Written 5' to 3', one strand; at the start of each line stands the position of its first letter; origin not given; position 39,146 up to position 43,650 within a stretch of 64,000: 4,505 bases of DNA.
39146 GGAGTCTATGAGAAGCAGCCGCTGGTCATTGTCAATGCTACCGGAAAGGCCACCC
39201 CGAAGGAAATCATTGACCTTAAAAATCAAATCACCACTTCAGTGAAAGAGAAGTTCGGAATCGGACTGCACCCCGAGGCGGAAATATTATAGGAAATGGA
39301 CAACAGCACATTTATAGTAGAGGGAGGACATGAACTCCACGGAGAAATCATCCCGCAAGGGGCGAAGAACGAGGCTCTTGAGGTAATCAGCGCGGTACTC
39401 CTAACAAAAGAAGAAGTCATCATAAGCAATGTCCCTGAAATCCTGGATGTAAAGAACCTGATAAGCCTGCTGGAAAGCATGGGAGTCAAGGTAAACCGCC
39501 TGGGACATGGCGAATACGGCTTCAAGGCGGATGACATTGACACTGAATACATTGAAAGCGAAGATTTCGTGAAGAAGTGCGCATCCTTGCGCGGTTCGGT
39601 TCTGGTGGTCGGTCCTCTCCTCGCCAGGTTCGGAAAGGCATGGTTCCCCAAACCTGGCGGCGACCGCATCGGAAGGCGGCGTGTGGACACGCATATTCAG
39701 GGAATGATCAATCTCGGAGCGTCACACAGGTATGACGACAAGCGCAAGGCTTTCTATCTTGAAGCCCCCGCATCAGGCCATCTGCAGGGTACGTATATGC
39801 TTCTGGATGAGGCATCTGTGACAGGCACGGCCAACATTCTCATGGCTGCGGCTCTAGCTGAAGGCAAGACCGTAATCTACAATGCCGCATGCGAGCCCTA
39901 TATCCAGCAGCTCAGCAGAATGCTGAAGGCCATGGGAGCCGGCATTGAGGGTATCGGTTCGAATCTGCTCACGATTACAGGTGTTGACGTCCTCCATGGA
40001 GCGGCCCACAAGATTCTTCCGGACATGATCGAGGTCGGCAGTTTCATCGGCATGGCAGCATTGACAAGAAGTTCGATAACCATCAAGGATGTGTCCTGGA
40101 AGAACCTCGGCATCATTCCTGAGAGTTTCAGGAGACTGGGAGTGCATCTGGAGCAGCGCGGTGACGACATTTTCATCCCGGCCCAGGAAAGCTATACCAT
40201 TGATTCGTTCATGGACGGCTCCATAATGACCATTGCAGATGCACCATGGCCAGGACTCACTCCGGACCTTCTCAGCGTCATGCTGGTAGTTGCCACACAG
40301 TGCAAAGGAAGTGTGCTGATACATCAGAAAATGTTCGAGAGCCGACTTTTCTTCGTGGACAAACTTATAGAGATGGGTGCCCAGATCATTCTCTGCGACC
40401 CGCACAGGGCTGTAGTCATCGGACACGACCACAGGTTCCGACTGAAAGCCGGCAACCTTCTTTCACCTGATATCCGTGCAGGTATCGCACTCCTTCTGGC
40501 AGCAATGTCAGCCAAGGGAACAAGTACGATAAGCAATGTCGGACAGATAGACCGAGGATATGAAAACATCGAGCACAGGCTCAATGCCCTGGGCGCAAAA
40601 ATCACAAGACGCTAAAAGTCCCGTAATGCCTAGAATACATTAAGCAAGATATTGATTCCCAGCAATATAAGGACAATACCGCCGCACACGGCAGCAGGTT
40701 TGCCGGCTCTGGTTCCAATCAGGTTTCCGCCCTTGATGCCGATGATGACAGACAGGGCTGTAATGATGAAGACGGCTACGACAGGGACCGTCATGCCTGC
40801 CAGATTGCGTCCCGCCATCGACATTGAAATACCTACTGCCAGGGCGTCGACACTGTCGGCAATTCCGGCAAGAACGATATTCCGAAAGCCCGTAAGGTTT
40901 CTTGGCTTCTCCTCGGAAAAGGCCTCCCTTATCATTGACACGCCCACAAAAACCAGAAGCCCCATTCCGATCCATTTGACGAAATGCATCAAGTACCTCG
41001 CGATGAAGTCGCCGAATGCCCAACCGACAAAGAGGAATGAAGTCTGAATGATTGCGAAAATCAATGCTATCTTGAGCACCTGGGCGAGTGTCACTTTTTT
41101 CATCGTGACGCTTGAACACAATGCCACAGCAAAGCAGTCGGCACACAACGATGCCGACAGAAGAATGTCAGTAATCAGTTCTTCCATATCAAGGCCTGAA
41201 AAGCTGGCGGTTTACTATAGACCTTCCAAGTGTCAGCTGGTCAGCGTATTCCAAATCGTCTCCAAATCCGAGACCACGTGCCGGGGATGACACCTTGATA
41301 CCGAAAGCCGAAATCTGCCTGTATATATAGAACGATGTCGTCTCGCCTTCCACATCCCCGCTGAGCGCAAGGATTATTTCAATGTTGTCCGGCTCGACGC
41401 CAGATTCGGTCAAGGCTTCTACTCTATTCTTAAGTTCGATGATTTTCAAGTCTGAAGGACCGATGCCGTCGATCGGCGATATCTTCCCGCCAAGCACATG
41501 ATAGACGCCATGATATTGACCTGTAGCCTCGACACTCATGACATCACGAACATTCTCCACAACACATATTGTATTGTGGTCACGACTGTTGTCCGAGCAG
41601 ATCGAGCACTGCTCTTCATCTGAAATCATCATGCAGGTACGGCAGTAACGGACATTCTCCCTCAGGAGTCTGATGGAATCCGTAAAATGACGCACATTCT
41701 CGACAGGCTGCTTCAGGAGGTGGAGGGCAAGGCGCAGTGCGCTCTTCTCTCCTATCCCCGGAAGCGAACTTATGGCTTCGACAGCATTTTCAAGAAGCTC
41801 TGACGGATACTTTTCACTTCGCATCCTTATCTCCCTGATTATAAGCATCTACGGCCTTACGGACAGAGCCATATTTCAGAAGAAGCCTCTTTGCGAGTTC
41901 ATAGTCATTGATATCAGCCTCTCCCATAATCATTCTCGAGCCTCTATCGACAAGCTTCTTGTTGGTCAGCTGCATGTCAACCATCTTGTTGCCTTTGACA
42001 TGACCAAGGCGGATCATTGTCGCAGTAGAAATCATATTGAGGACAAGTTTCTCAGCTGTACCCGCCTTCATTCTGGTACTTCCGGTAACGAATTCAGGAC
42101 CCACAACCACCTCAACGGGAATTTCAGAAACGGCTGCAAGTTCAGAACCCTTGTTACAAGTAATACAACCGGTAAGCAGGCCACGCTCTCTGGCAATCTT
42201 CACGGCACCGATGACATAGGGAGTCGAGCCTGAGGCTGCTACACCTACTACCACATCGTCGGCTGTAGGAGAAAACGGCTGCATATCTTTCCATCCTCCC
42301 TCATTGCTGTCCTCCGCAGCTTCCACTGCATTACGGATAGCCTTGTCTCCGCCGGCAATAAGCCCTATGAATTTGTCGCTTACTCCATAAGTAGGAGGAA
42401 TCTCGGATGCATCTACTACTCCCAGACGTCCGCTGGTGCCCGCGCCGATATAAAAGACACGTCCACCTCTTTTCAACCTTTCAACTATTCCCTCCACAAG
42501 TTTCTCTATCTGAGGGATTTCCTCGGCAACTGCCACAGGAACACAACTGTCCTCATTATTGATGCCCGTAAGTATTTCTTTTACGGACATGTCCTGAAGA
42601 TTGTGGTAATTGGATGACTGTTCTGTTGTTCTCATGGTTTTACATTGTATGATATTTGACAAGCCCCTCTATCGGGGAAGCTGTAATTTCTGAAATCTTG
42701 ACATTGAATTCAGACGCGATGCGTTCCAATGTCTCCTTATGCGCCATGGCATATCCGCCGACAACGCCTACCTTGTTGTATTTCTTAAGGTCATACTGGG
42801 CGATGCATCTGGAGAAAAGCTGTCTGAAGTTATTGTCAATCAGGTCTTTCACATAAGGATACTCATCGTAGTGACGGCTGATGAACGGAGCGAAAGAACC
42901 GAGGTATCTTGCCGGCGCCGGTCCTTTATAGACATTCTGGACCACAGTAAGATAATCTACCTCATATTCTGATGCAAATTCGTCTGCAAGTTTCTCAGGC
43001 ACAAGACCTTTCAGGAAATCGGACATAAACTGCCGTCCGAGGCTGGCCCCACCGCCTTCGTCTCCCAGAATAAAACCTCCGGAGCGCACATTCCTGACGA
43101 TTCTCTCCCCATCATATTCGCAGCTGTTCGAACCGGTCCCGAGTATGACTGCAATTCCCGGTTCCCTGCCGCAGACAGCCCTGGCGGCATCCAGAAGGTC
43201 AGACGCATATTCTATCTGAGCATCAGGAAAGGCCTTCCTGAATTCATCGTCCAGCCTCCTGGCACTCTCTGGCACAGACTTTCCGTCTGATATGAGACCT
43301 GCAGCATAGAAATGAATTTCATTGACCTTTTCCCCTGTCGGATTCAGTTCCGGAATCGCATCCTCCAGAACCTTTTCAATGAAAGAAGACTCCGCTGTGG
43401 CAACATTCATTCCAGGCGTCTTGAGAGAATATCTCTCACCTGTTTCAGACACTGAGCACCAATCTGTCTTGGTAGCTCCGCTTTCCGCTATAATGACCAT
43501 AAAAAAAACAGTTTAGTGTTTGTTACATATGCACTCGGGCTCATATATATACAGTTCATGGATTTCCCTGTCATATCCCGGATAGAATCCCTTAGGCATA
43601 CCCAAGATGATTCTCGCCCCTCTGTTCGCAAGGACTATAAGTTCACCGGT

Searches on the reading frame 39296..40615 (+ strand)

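Call 89: search_protein_families(library=pfam, proteins=[window:39296-40615:+], max_evalue=0.0001)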
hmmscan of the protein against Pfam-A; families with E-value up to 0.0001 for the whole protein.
window:39296-40615:+ (439 aa): 1 family
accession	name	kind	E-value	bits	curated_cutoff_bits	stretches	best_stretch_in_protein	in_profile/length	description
PF00275.25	EPSP_synthase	-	1.2e-60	205.8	22.8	1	8-429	1-417/417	EPSP synthase (3-phosphoshikimate 1-carboxyvinyltransferase)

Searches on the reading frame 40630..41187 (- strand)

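Call 89: search_protein_families(library=pfam, proteins=[window:40630-41187:-], max_evalue=0.0001)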
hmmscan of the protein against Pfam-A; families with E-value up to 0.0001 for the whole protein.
window:40630-41187:- (185 aa): 1 family
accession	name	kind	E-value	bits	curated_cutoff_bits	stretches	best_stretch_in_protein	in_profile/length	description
PF02659.21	Mntp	-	2.8e-30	105.5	24.4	1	32-181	2-152/152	Putative manganese efflux pump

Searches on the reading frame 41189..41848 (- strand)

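Call 90: search_protein_families(library=pfam, proteins=[window:41189-41848:-], max_evalue=0.0001)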
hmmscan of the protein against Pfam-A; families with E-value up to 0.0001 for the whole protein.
window:41189-41848:- (219 aa): 6 families
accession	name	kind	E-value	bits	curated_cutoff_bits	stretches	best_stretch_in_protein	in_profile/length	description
PF13662.12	Toprim_4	-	3.4e-23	82.1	25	1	92-187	1-82/85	Toprim domain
PF21176.3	RecR_HhH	-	5e-12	45.9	27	1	20-59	2-41/45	RecR, helix-hairpin-helix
PF21175.2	RecR_C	-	2.9e-08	33.4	22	1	192-215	1-24/24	RecR, C-terminal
PF01751.28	Toprim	-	4.6e-07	30.4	23.1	1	93-186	1-93/96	Toprim domain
PF02132.21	RecR_ZnF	-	1e-05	25.6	22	1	66-86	1-21/21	RecR, Cys4-zinc finger domain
PF14520.12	HHH_5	-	8.9e-05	23.3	27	0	15-44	26-55/57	Helix-hairpin-helix domain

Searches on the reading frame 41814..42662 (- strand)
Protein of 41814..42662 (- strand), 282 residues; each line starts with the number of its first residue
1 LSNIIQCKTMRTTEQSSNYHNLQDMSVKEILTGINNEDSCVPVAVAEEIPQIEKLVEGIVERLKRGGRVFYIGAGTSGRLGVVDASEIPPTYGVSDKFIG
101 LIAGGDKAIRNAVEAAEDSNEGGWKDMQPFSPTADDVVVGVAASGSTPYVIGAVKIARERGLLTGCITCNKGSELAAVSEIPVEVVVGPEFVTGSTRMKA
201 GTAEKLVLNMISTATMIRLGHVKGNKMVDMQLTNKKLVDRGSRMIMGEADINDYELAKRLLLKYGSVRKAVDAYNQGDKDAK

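Call 90: search_protein_families(library=pfam, proteins=[window:41814-42662:-], max_evalue=0.0001)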
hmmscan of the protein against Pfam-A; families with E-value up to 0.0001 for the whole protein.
window:41814-42662:- (282 aa): 4 families
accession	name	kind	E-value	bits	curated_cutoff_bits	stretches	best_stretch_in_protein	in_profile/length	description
PF22645.1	GKRP_SIS_N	-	1.6e-19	70.1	27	1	52-156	2-111/113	Glucokinase regulatory protein N-terminal SIS domain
PF01380.27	SIS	-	1.9e-07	31.4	25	1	133-206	52-123/131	SIS domain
PF13580.11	SIS_2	-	3.5e-06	27.5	27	1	45-164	14-133/138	SIS domain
PF22198.1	GKRP_SIS_2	-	9.8e-06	25.9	27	0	51-111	6-67/191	Glucokinase regulatory protein, second SIS domain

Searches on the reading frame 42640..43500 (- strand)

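Call 90: search_protein_families(library=pfam, proteins=[window:42640-43500:-], max_evalue=0.0001)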
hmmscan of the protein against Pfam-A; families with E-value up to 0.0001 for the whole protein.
window:42640-43500:- (286 aa): 1 family
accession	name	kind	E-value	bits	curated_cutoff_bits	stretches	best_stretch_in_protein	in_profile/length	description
PF01869.26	BcrAD_BadFG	-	4.5e-06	26.8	31.5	1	7-165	5-158/271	BadF/BadG/BcrA/BcrD ATPase family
